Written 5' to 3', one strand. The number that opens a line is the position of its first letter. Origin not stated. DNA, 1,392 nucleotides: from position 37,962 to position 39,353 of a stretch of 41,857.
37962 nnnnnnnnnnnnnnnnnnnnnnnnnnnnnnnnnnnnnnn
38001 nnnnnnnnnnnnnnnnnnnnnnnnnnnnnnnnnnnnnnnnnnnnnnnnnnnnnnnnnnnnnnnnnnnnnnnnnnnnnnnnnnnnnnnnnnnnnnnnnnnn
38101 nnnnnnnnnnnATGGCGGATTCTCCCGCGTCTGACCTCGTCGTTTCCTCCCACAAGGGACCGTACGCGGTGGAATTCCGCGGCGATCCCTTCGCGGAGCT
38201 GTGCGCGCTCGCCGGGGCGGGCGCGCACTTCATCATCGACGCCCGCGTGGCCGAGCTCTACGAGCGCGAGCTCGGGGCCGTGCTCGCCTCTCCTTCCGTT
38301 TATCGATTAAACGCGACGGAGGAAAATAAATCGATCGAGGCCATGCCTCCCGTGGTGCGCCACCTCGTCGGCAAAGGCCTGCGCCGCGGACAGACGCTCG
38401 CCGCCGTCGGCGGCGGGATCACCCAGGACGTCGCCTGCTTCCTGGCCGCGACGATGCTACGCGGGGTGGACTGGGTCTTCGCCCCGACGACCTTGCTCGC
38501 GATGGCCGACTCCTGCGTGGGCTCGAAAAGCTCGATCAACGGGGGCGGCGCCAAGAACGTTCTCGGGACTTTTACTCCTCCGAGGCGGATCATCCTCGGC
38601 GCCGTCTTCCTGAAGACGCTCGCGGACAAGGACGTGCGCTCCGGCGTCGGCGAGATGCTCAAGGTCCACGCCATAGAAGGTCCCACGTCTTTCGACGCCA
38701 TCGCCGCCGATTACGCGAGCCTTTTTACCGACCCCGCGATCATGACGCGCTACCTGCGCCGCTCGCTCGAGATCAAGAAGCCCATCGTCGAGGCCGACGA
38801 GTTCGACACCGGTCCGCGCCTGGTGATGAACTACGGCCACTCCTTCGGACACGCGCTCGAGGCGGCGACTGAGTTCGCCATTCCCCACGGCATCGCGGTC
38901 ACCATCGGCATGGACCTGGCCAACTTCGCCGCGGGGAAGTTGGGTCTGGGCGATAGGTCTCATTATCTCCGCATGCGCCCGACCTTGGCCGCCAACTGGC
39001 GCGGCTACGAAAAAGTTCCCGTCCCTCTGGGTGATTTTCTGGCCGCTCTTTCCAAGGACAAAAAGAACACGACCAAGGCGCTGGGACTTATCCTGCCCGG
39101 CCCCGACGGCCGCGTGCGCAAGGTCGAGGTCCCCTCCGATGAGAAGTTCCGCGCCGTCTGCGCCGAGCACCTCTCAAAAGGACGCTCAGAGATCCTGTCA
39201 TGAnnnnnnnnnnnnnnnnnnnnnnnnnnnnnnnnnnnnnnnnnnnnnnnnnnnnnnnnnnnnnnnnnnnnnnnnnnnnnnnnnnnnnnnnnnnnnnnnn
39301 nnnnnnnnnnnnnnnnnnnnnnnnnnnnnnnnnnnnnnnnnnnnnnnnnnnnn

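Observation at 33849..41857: Eight translationally coupled genes (kpsF, HpcH-type aldolase, kdsB-like, Gfo/Idh/MocA, SDR, dehydroquinate-synthase-like, 2-hydroxyacid DH, putative transferase): candidate pathway to a non-canonical CMP-activated 3-deoxy-ulosonic, possibly carbocyclic, sugar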

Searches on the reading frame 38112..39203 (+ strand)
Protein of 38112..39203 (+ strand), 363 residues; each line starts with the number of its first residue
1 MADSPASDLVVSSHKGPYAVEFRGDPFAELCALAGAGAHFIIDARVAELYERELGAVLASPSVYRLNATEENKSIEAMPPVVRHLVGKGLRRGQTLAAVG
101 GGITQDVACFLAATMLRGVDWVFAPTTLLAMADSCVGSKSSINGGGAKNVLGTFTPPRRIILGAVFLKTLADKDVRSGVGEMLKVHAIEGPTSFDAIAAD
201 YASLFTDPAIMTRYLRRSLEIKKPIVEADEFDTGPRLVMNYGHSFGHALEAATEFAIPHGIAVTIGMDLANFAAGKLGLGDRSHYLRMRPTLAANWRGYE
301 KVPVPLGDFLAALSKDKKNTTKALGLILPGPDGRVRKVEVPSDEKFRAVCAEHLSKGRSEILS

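Call 7: search_protein_families(library=pfam, proteins=[window:38112-39200:+], max_evalue=0.001)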
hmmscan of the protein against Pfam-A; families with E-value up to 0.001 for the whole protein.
window:38112-39200:+ (363 aa): 2 families
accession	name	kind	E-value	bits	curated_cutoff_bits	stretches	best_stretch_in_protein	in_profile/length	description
PF01761.26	DHQ_synthase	-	6.7e-31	106.8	24.2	1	65-176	3-114/115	3-dehydroquinate synthase N-terminal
PF24621.2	DHQS_C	-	7.3e-28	97.8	27.6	1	178-319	1-144/144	3-dehydroquinate synthase C-terminal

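Call 8: search_protein_families(library=ncbifam, proteins=[window:38112-39200:+], max_evalue=0.001)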
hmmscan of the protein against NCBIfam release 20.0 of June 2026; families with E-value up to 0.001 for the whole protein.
window:38112-39200:+ (363 aa): 5 families
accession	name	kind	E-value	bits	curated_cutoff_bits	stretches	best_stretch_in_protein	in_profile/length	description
TIGR04425.1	P_lya_rel_AroB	hypoth_equivalog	3.1e-129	431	400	1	11-355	1-346/348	AroB-related putative sugar phosphate phospholyase (cyclizing)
TIGR01357.1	aroB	equivalog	4e-71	240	305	1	38-347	24-341/344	3-dehydroquinate synthase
NF004852.0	PRK06203.1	equivalog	5.6e-41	140.7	333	1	64-284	92-316/407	3-dehydroquinate synthase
NF010556.0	PRK13951.1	equivalog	3.2e-34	118.6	560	1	66-268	211-410/492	bifunctional shikimate kinase AroK/3-dehydroquinate synthase AroB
NF010627.0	PRK14021.1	equivalog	2.5e-31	108.7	565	1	69-328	246-515/542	bifunctional shikimate kinase/3-dehydroquinate synthase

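Call 10: find_related_loci(query=window:38112-39200:+, collection=genome_contigs, flank=10000)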
Query window:38112-39200:+ (363 aa) in genome_contigs; peptide patterns used: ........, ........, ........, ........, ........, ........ (x = any residue, [..] = any of these).
507 stretches matched a pattern; 53 encode a relative of the query (tblastn E <= 1e-3); 53 distinct loci.
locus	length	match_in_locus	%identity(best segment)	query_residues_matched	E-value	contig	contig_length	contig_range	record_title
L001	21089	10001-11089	80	1-363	0e+0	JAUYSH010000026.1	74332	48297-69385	MAG: Elusimicrobiota bacterium isolate C5_metabat.bin.68 C5_k141_399840, whole genome shotgun sequence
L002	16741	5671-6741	80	7-363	0e+0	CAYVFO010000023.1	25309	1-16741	MAG TPA_asm: uncultured Elusimicrobia sp. isolate SRP124282_co12_75 genome assembly, contig: NODE_122_length_25309_cov_9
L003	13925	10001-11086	75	1-362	0e+0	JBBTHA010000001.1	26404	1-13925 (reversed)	MAG: Elusimicrobiota bacterium isolate H41-bin160_1 H41_bin160_1_000000000001, whole genome shotgun sequence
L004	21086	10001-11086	75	1-362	0e+0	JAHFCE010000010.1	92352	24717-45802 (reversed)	MAG: Elusimicrobia bacterium isolate nzgw214 NODE_46_length_92353_cov_4.222125, whole genome shotgun sequence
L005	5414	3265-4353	67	1-363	1e-155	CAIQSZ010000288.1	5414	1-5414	MAG: uncultured Elusimicrobia bacterium isolate I2_bin-066 genome assembly, contig: bin-066:288/493, whole genome shotgu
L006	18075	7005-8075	57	1-358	6e-125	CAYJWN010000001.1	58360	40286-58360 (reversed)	MAG TPA_asm: uncultured Planctomycetales bacterium isolate ERP125453_co1_486 genome assembly, contig: NODE_342_length_58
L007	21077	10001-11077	52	3-360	5e-116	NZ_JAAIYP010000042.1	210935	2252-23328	Magnetospirillum aberrantis SpK contig00042_length=210935, whole genome shotgun sequence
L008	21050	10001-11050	50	11-360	2e-114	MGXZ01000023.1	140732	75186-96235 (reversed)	MAG: Gammaproteobacteria bacterium RIFCSPHIGHO2_12_FULL_39_24 rifcsphigho2_12_scaffold_66, whole genome shotgun sequence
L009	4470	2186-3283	51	1-359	2e-113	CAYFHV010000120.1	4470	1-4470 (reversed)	MAG TPA_asm: uncultured Planctomycetia bacterium isolate ERP013524_co1_43 genome assembly, contig: NODE_6324_length_4470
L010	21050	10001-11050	49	8-359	9e-109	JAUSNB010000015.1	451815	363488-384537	MAG: Actinomycetota bacterium isolate E19_metabat.bin.114 E19_k141_118454, whole genome shotgun sequence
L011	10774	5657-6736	42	4-362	3e-99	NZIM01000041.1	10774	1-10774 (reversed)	MAG: Legionellales bacterium isolate MED607 MHASMcontig_858850, whole genome shotgun sequence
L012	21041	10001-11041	40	10-356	9e-89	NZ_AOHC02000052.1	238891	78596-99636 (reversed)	Leptospira weilii serovar Ranarum str. ICFT ctg7180000034524, whole genome shotgun sequence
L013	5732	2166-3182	42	16-353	5e-87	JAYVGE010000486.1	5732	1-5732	MAG: Flavobacterium sp. isolate GL45_UP_metabinner_16_sub GL45_UP_metabinner_16_sub_485, whole genome shotgun sequence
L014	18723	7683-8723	39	10-356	9e-87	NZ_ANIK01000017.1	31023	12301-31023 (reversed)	Leptospira alstonii serovar Sichuan str. 79601 ctg7180000004667, whole genome shotgun sequence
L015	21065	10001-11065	39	7-359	2e-84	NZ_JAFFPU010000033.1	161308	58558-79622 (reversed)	Leptospira ainlahdjerensis strain 201903070 contig_0003, whole genome shotgun sequence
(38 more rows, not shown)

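Call 17: find_encoding_contigs(protein=window:38112-39203:+, flank=10000, max_places=4)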
Protein window:38112-39203:+ (363 aa): 3 contigs read that carry it; 3 places shown.
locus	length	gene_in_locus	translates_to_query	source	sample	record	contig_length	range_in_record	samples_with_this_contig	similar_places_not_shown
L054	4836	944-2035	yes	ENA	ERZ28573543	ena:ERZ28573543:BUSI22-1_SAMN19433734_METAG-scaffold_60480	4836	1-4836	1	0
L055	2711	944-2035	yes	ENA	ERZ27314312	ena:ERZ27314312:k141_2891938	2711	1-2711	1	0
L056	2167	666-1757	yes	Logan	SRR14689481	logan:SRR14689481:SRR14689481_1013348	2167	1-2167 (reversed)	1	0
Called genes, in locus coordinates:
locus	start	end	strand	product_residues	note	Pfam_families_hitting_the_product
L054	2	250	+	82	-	?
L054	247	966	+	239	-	PF00106:adh_short, PF01370:Epimerase, PF08659:KR (weak), PF13561:adh_short_C2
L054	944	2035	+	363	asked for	PF01761:DHQ_synthase, PF24621:DHQS_C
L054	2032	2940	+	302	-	PF00389:2-Hacid_dh, PF02826:2-Hacid_dh_C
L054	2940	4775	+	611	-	-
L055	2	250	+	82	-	?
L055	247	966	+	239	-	PF00106:adh_short, PF01370:Epimerase, PF08659:KR (weak), PF13561:adh_short_C2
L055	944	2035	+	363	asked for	PF01761:DHQ_synthase, PF24621:DHQS_C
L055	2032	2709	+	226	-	?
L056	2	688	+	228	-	?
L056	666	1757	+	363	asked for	PF01761:DHQ_synthase, PF24621:DHQS_C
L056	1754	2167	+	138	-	?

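Call 18: find_homologous_proteins(query=window:38112-39200:+, max_evalue=1e-30)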
Query window:38112-39200:+ (363 aa): 5413 proteins with E <= 1e-30 among 8000 candidates; the best 120 are listed.
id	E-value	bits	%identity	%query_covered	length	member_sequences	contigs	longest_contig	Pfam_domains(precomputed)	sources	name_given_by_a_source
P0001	4.7e-238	807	100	100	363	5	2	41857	PF24621.3,PF01761.27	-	-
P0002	4.2e-211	718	90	100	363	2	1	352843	PF24621.3,PF01761.27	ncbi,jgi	jgi:3-dehydroquinate synthase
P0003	5.1e-198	675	84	100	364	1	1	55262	PF24621.3,PF01761.27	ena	-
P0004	8.2e-195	665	82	100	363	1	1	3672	PF24621.3,PF01761.27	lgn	-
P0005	2.0e-192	657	80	100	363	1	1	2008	PF24621.3,PF01761.27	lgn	-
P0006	2.8e-191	653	81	100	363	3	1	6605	PF24621.3,PF01761.27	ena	-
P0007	4.3e-191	653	78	100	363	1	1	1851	PF24621.3,PF01761.27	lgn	-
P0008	8.8e-191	652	81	100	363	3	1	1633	PF24621.3,PF01761.27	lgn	-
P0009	1.1e-190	651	81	100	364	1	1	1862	PF24621.3,PF01761.27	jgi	jgi:3-dehydroquinate synthase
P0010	1.3e-189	648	80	100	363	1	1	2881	PF24621.3,PF01761.27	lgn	-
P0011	3.8e-189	646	80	100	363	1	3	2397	PF24621.3,PF01761.27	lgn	-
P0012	1.2e-188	645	80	98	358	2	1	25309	PF24621.3,PF01761.27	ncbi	-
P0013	1.7e-188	644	80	100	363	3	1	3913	PF24621.3,PF01761.27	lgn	-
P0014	2.5e-188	643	81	98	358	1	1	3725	PF24621.3,PF01761.27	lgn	-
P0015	8.7e-187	638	80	100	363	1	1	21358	PF24621.3,PF01761.27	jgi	jgi:3-dehydroquinate synthase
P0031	5.2e-142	491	64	98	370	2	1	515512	PF24621.3,PF01761.27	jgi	jgi:3-dehydroquinate synthase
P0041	7.6e-138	477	62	97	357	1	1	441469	PF24621.3,PF01761.27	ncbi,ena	-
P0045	7.6e-137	474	62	96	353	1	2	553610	PF24621.3,PF01761.27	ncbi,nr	ncbi:MAG: 3-dehydroquinate synthase [Hyphomicrobiales bacterium]|nr:3-dehydroquinate synthase [Hypho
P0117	1.2e-132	460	60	97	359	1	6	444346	PF24621.3,PF01761.27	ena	-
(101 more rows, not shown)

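Call 19: find_encoding_contigs(protein=P0002, flank=10000, max_places=2)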
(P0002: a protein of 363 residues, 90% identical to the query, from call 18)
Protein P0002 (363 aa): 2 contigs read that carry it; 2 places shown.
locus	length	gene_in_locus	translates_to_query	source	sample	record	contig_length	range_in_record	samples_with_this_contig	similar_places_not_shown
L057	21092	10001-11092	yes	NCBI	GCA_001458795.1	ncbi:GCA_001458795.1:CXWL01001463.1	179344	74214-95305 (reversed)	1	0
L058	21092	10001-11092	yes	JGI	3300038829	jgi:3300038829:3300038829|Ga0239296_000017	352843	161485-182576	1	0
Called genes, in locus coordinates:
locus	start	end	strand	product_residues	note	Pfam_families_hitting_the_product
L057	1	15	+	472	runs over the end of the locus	PF27859:LIC12162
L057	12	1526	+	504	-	PF01943:Polysacc_synt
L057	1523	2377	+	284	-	PF08241:Methyltransf_11 (weak)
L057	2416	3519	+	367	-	PF04055:Radical_SAM, PF13186:SPASM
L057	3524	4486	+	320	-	PF00248:Aldo_ket_red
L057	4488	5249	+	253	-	PF13489:Methyltransf_23, PF13649:Methyltransf_25, PF13847:Methyltransf_31, PF08241:Methyltransf_11, PF08242:Methyltransf_12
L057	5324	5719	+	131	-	PF01381:HTH_3, PF13560:HTH_31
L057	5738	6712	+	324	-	PF01380:SIS, PF00571:CBS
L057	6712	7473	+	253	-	PF03328:HpcH_HpaI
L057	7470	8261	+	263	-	PF02348:CTP_transf_3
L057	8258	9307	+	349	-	PF01408:GFO_IDH_MocA, PF22725:GFO_IDH_MocA_C3, PF02894:GFO_IDH_MocA_C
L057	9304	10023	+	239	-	PF00106:adh_short, PF01370:Epimerase, PF08659:KR (weak), PF13561:adh_short_C2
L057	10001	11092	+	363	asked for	PF01761:DHQ_synthase, PF24621:DHQS_C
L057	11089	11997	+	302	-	PF00389:2-Hacid_dh, PF02826:2-Hacid_dh_C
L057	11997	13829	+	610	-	-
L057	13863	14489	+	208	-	PF13580:SIS_2, PF01380:SIS (weak)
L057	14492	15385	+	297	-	PF00535:Glycos_transf_2, PF10111:Glyco_tranf_2_2, PF13641:Glyco_tranf_2_3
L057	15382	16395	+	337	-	PF01041:DegT_DnrJ_EryC1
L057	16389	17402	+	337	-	PF02388:FemAB (faint)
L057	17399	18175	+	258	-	PF01522:Polysacc_deac_1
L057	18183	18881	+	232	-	PF13641:Glyco_tranf_2_3, PF00535:Glycos_transf_2, PF10111:Glyco_tranf_2_2 (weak)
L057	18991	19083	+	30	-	-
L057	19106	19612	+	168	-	-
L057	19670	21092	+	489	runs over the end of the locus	PF02397:Bac_transf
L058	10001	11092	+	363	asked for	PF01761:DHQ_synthase, PF24621:DHQS_C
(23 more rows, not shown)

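Call 20: find_encoding_contigs(protein=P0045, flank=10000, max_places=2)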
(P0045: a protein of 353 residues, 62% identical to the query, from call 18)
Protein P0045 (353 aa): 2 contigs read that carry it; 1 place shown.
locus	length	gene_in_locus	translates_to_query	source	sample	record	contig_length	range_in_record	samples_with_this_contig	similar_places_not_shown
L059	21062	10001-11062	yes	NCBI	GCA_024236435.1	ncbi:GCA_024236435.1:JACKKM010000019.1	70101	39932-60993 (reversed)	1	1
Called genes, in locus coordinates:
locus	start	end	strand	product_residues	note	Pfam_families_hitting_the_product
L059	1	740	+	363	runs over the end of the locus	PF01408:GFO_IDH_MocA, PF22725:GFO_IDH_MocA_C3, PF02894:GFO_IDH_MocA_C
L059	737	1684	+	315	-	PF01209:Ubie_methyltran, PF13489:Methyltransf_23, PF08241:Methyltransf_11, PF08242:Methyltransf_12, PF13649:Methyltransf_25, PF13847:Methyltransf_31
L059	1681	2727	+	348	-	PF01408:GFO_IDH_MocA, PF22725:GFO_IDH_MocA_C3, PF02894:GFO_IDH_MocA_C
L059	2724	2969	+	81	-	PF00550:PP-binding (weak)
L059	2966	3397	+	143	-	PF01575:MaoC_dehydratas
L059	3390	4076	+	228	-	PF00106:adh_short, PF01370:Epimerase (weak), PF13561:adh_short_C2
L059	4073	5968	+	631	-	PF21211:FkbH_N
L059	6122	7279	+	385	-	-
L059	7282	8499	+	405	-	PF03062:MBOAT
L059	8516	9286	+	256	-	PF02348:CTP_transf_3, PF12804:NTP_transf_3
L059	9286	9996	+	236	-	PF00106:adh_short, PF01370:Epimerase, PF08659:KR (faint), PF23441:SDR (faint), PF13561:adh_short_C2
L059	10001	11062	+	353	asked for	PF01761:DHQ_synthase, PF24621:DHQS_C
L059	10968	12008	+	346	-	PF00389:2-Hacid_dh, PF02826:2-Hacid_dh_C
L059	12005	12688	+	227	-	PF13489:Methyltransf_23, PF13847:Methyltransf_31, PF08241:Methyltransf_11, PF08242:Methyltransf_12, PF13649:Methyltransf_25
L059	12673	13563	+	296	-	PF08241:Methyltransf_11 (weak)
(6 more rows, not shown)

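Call 21: search_solved_structures(query=window:38112-39200:+, max_evalue=0.00001, show_alignments=2)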
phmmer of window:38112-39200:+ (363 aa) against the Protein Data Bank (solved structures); distinct sequences matched with E-value up to 0.00001: 16.
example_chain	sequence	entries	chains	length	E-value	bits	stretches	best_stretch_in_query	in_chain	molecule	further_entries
1ujn_A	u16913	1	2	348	6.8e-38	133.8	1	17-340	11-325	dehydroquinate synthase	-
3qbd_A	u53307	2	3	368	6.6e-37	130.6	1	84-327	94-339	3-dehydroquinate synthase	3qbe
3okf_A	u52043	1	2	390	9.6e-37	130.1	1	62-335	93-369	3-dehydroquinate synthase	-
1xag_A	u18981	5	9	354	4.7e-36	127.8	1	40-288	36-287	3-dehydroquinate synthase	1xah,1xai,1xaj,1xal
3clh_A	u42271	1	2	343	1e-35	126.7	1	65-334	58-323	3-dehydroquinate synthase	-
6lk2_A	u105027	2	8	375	2e-35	125.7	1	34-334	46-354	3-dehydroquinate synthase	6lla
3zok_A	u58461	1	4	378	4.5e-34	121.3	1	66-333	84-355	3-DEHYDROQUINATE SYNTHASE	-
5hvn_A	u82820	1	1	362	2.1e-33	119.1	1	43-329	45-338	3-dehydroquinate synthase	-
5eks_A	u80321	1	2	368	1e-32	116.8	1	66-329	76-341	3-dehydroquinate synthase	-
6hqv_A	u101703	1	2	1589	2.3e-31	112.4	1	64-289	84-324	Pentafunctional AROM polypeptide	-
6c5c_A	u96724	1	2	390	1.6e-29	106.3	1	64-269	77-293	3-dehydroquinate synthase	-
7u5s_A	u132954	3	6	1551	2.2e-28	102.5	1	64-269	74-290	Pentafunctional AROM polypeptide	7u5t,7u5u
2d2x_A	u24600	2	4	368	9.7e-28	100.4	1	50-279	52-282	2-deoxy-scyllo-inosose synthase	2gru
1dqs_A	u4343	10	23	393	2.6e-27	99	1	91-278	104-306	PROTEIN (3-DEHYDROQUINATE SYNTHASE) | 3-DEHYDROQUINATE SYNTHASE | Pentafunctional AROM polypeptide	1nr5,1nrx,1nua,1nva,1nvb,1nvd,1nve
4p53_A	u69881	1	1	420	3.1e-23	85.6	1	39-280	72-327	Cyclase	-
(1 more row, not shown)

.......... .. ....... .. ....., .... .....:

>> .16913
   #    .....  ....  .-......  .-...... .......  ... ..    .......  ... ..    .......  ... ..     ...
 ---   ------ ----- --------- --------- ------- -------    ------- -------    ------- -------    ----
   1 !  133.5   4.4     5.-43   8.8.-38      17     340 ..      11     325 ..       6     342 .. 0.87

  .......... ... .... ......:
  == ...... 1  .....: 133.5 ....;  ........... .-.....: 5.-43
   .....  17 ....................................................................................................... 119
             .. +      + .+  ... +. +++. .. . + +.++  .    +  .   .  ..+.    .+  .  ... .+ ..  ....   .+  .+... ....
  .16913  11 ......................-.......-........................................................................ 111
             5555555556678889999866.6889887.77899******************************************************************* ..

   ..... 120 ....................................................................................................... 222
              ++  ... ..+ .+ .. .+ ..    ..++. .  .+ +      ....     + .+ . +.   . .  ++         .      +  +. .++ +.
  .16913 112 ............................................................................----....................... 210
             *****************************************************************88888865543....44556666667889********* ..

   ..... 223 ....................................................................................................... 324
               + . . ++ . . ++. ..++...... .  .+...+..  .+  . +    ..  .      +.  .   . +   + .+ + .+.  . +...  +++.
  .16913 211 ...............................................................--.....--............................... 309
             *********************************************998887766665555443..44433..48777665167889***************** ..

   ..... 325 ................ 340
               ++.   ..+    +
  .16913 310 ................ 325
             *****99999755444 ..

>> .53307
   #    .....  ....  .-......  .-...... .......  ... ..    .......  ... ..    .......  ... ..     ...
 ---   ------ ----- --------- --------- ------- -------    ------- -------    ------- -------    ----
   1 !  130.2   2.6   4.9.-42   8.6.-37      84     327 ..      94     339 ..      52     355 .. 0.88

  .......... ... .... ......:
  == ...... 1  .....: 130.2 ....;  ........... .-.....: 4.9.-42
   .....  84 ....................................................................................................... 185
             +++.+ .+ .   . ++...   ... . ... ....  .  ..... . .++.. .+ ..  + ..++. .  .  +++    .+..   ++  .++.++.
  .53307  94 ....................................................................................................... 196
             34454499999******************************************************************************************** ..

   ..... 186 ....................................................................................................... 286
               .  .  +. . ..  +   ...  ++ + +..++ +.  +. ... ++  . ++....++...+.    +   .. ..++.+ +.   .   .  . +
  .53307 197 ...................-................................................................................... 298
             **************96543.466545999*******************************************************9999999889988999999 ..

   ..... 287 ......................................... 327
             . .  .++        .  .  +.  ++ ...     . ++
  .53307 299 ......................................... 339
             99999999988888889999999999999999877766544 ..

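Call 23: search_protein_families(library=pfam, proteins=[L012:1694-2785:+, L012:2781-3896:+, L012:3962-4930:+, L012:5113-6807:+, L012:12071-12763:+, L012:12760-13473:+, L012:13470-13946:+, L012:13949-14713:+, L012:14701-15807:+, L012:16261-17220:+], max_evalue=0.001)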
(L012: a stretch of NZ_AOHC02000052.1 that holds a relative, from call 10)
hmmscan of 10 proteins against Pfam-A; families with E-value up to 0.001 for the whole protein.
L012:1694-2785:+ (364 aa): 1 family
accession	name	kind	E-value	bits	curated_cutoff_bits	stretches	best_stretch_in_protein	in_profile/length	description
PF00155.27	Aminotran_1_2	-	3.7e-48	165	19.7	1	30-355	2-359/361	Aminotransferase class I and II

L012:2781-3896:+ (372 aa): 4 families
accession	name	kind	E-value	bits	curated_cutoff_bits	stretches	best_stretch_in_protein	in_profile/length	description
PF22725.1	GFO_IDH_MocA_C3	-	5e-25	88.3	27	1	140-262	1-122/124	GFO/IDH/MocA C-terminal domain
PF01408.29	GFO_IDH_MocA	-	2.5e-23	83.5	24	1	13-128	2-116/120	Oxidoreductase family, NAD-binding Rossmann fold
PF02894.22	GFO_IDH_MocA_C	-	4.6e-16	59.7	22.9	1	145-342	2-215/218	Oxidoreductase family, C-terminal alpha/beta domain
PF08635.15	ox_reductase_C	-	3.1e-05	24.1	22.5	1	139-208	5-70/142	Putative oxidoreductase C terminal domain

L012:3962-4930:+ (323 aa): 6 families
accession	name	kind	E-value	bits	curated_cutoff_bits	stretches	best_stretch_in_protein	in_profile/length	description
PF13489.12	Methyltransf_23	-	4.1e-21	75.8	27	1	126-273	20-163/164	Methyltransferase domain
PF08242.18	Methyltransf_12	-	2.5e-10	41.4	30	1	133-220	1-98/98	Methyltransferase domain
PF08241.18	Methyltransf_11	-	3.8e-09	37.5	21.2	1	133-221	1-94/95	Methyltransferase domain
PF13847.12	Methyltransf_31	-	2e-07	31.2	27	1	128-235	3-122/145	Methyltransferase domain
PF13649.12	Methyltransf_25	-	2.1e-07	32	27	1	132-218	1-97/97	Methyltransferase domain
PF05219.18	DREV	-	7.3e-06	25.7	26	1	116-217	80-181/265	DREV methyltransferase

L012:5113-6807:+ (565 aa): 0 families

L012:12071-12763:+ (231 aa): 0 families

L012:12760-13473:+ (238 aa): 0 families

L012:13470-13946:+ (159 aa): 0 families

L012:13949-14713:+ (255 aa): 2 families
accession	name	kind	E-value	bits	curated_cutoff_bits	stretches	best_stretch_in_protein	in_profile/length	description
PF00483.29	NTP_transferase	-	1.9e-19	70.7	21.2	1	2-208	1-197/245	Nucleotidyl transferase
PF12804.13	NTP_transf_3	-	5.7e-06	27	27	1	4-56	2-49/160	MobA-like NTP transferase domain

L012:14701-15807:+ (369 aa): 5 families
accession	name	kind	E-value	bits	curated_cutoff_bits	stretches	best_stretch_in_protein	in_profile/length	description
PF16363.11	GDP_Man_Dehyd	-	1.4e-29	104.1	27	1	18-181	1-172/332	GDP-mannose 4,6 dehydratase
PF01370.27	Epimerase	-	4.5e-27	95.5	20.9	1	17-248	1-227/240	NAD dependent epimerase/dehydratase family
PF02719.21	Polysacc_synt_2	-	2.5e-14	53.6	20.2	1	62-232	54-203/293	Polysaccharide biosynthesis protein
PF04321.23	RmlD_sub_bind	-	9.2e-06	25.4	27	1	16-124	2-90/287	RmlD substrate binding domain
PF01073.25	3Beta_HSD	-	6.1e-05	22.6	22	1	18-125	1-105/280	3-beta hydroxysteroid dehydrogenase/isomerase family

L012:16261-17220:+ (320 aa): 5 families
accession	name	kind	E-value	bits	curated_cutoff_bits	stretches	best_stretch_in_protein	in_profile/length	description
PF01370.27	Epimerase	-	9.5e-33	114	20.9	1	9-243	1-240/240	NAD dependent epimerase/dehydratase family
PF16363.11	GDP_Man_Dehyd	-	7.7e-19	68.8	27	1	52-256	55-261/332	GDP-mannose 4,6 dehydratase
PF04321.23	RmlD_sub_bind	-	1e-11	44.9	27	1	8-264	2-234/287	RmlD substrate binding domain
PF01073.25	3Beta_HSD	-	1.5e-11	44.3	22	1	10-176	1-183/280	3-beta hydroxysteroid dehydrogenase/isomerase family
PF07993.18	NAD_binding_4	-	2.1e-06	27.5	20.1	1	61-187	79-220/258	Male sterility protein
